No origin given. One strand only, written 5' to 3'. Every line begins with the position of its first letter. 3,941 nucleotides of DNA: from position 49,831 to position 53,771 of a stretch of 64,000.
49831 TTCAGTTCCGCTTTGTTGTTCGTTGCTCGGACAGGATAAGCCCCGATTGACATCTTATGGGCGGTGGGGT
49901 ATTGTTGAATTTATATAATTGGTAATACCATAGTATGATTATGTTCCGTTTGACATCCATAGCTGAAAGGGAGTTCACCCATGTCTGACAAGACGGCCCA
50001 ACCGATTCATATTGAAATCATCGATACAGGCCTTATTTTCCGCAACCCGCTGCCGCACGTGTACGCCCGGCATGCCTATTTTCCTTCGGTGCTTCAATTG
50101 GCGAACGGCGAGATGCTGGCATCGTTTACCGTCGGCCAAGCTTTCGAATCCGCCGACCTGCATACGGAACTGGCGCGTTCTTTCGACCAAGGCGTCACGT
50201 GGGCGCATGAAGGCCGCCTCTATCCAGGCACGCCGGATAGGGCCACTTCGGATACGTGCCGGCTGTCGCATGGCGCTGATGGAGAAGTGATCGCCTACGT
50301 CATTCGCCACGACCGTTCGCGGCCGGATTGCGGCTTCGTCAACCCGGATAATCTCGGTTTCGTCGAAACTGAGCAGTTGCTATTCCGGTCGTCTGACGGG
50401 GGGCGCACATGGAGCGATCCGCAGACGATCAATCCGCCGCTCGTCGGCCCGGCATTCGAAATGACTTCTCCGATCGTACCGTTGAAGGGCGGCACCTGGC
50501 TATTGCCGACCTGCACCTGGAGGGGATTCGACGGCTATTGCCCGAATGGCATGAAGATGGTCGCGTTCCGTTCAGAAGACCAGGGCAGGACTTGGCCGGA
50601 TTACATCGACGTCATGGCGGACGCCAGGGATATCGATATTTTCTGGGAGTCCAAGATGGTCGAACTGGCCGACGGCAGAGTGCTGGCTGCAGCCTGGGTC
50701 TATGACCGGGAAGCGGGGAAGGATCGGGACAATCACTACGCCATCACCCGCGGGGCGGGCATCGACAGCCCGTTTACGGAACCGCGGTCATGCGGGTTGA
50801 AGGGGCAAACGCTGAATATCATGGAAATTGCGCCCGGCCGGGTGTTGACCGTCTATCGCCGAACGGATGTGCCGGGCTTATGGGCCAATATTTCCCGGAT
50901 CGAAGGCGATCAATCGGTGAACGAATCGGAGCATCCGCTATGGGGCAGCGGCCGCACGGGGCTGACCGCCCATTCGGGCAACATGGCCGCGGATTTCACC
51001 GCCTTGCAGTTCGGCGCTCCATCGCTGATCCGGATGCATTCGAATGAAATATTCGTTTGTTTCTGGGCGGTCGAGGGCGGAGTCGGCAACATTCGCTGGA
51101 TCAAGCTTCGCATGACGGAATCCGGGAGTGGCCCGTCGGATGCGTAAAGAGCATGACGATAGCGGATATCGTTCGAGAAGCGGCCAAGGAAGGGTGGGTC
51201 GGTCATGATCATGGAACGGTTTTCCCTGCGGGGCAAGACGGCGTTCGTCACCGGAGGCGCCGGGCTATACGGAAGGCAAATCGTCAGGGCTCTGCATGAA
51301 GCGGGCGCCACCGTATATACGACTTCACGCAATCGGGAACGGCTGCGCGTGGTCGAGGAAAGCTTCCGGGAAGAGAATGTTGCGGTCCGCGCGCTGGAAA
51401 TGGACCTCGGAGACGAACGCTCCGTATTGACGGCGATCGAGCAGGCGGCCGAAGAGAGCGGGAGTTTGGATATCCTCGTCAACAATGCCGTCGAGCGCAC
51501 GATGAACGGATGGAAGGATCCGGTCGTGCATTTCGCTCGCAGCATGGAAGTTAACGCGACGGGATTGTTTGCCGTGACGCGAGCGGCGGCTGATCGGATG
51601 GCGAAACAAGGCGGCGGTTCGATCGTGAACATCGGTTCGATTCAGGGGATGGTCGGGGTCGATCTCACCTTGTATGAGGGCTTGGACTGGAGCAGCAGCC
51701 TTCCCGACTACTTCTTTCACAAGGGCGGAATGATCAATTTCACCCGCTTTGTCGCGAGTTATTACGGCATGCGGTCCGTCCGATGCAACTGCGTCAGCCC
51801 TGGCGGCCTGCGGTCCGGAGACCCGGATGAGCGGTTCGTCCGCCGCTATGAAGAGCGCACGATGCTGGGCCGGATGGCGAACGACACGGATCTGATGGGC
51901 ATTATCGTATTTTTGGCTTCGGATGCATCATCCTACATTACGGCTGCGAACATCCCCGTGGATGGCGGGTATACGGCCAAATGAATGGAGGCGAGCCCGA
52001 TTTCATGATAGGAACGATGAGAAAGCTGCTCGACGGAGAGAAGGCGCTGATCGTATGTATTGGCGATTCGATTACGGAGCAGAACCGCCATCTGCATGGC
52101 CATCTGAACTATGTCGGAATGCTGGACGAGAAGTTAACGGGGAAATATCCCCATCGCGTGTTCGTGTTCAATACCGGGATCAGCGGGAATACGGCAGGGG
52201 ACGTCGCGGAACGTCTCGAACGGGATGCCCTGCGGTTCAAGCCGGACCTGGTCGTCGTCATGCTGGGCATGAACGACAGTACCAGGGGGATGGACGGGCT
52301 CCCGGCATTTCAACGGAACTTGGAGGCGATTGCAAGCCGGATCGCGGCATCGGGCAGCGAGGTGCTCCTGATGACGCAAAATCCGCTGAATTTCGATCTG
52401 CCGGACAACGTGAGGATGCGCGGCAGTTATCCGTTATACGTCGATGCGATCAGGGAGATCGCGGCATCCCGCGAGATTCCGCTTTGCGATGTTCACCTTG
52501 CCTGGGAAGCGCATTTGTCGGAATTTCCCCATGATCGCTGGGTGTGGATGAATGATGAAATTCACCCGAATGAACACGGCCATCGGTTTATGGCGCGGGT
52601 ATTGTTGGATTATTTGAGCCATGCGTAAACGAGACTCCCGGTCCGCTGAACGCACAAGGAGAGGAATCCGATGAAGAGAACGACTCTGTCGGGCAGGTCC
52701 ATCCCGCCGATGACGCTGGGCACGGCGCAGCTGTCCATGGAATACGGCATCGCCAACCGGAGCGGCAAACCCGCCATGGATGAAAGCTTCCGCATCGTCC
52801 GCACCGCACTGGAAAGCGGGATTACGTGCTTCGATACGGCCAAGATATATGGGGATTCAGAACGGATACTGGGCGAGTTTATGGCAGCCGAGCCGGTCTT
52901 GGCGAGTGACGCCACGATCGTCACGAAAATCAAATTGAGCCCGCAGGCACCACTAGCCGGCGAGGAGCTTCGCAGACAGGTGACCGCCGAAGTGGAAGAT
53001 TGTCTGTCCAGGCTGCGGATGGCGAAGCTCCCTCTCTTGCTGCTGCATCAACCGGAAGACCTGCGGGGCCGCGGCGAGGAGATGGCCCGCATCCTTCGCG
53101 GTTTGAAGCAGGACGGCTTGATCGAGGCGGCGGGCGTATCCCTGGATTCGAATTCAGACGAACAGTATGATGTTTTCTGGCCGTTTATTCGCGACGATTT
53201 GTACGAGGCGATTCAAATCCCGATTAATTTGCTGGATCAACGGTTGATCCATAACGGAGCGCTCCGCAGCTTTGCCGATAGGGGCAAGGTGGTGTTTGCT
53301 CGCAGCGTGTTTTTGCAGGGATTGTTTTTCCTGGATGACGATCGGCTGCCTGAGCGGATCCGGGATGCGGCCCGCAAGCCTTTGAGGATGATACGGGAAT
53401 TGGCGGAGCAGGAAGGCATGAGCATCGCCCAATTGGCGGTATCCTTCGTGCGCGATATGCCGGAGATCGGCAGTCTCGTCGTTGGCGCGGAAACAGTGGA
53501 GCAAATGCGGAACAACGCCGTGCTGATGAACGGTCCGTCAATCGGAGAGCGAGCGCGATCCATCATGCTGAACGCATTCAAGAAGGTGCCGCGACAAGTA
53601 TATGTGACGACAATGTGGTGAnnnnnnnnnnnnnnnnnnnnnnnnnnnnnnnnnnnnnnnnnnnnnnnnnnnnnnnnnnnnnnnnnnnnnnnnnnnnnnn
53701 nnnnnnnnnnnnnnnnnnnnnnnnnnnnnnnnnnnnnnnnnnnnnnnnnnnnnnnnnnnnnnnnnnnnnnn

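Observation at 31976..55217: Four copies of a TGGTwwTACCA palindrome with an ACTAT tail define a candidate FadR-type regulon spanning 23 kb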

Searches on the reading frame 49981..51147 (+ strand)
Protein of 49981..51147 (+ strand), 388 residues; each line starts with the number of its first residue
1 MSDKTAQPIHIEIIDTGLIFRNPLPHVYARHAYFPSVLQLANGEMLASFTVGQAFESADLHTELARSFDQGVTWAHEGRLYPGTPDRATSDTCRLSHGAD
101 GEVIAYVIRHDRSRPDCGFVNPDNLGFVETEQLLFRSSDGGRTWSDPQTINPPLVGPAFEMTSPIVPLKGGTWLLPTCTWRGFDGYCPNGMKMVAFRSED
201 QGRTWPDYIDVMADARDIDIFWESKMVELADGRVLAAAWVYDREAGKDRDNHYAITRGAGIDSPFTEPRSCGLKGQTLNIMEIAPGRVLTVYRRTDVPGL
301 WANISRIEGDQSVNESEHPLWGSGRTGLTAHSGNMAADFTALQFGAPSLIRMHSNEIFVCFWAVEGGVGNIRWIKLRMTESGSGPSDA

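Call 11: search_protein_families(library=pfam, proteins=[window:49981-51147:+])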
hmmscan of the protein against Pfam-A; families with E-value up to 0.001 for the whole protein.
window:49981-51147:+ (388 aa): 1 family
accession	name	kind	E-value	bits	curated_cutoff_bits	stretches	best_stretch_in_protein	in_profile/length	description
PF13088.12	BNR_2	-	4.2e-09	36.6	31.4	1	131-205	81-150/277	BNR repeat-like domain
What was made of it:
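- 49981..53621 (+): Operon downstream of site 2: BNR_2 protein, SDR, GDSL/SGNH hydrolase, aldo-keto reductase. Call 11.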

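Call 16: search_protein_families(library=ncbifam, proteins=[window:49981-51147:+], max_evalue=0.00001)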
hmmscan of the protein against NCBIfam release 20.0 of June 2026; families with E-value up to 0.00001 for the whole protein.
window:49981-51147:+ (388 aa): 0 families

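Call 46: search_solved_structures(query=window:49981-51147:+, max_evalue=0.001)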
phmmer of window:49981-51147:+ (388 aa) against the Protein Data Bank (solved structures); distinct sequences matched with E-value up to 0.001: 2.
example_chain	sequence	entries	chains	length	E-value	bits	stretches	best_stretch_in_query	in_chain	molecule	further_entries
5hx0_A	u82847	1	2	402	4.9e-07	32.3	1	30-307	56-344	Uncharacterized protein Dfer_1899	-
7lbu_A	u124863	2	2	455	4.7e-05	25.8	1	34-235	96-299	Exo-alpha-sialidase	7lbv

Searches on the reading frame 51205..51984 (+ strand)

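Call 11: search_protein_families(library=pfam, proteins=[window:51205-51984:+])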
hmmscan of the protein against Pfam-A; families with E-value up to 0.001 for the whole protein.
window:51205-51984:+ (259 aa): 5 families
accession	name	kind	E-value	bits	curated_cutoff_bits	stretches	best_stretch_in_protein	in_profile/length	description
PF13561.12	adh_short_C2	-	1.1e-41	143.4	27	1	23-257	9-236/236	Enoyl-(Acyl carrier protein) reductase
PF00106.31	adh_short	-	6.2e-34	117.6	26.6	1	11-203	1-183/195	short chain dehydrogenase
PF08659.16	KR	-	1.5e-06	28.7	22.6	1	13-96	3-90/180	KR domain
PF01370.27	Epimerase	-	5.3e-06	26.5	20.9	1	14-145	2-115/240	NAD dependent epimerase/dehydratase family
PF05368.20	NmrA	-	0.00012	22.2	27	1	11-81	3-70/298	NmrA-like family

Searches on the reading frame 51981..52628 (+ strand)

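Call 11: search_protein_families(library=pfam, proteins=[window:51981-52628:+])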
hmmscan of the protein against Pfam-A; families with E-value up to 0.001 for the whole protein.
window:51981-52628:+ (215 aa): 4 families
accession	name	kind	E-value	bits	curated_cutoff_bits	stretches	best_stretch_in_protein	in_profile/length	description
PF13472.12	Lipase_GDSL_2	-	2.9e-30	106.5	32.9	1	26-202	1-177/178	GDSL-like Lipase/Acylhydrolase family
PF00657.28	Lipase_GDSL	-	7.9e-17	62.5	23.6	1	24-206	1-206/208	GDSL-like Lipase/Acylhydrolase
PF25182.1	NonGDSL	-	1.3e-12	48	80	1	19-169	25-170/220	Non-GDSL lipase-like family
PF04311.20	DUF459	-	5e-06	26.5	27.2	1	24-102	2-74/197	Protein of unknown function (DUF459)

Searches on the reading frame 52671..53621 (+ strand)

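Call 11: search_protein_families(library=pfam, proteins=[window:52671-53621:+])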
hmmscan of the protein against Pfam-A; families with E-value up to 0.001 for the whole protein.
window:52671-53621:+ (316 aa): 1 family
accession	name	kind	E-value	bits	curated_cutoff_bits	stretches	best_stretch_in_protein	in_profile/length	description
PF00248.27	Aldo_ket_red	-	1.7e-32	113.1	24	1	14-285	2-273/291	Aldo/keto reductase family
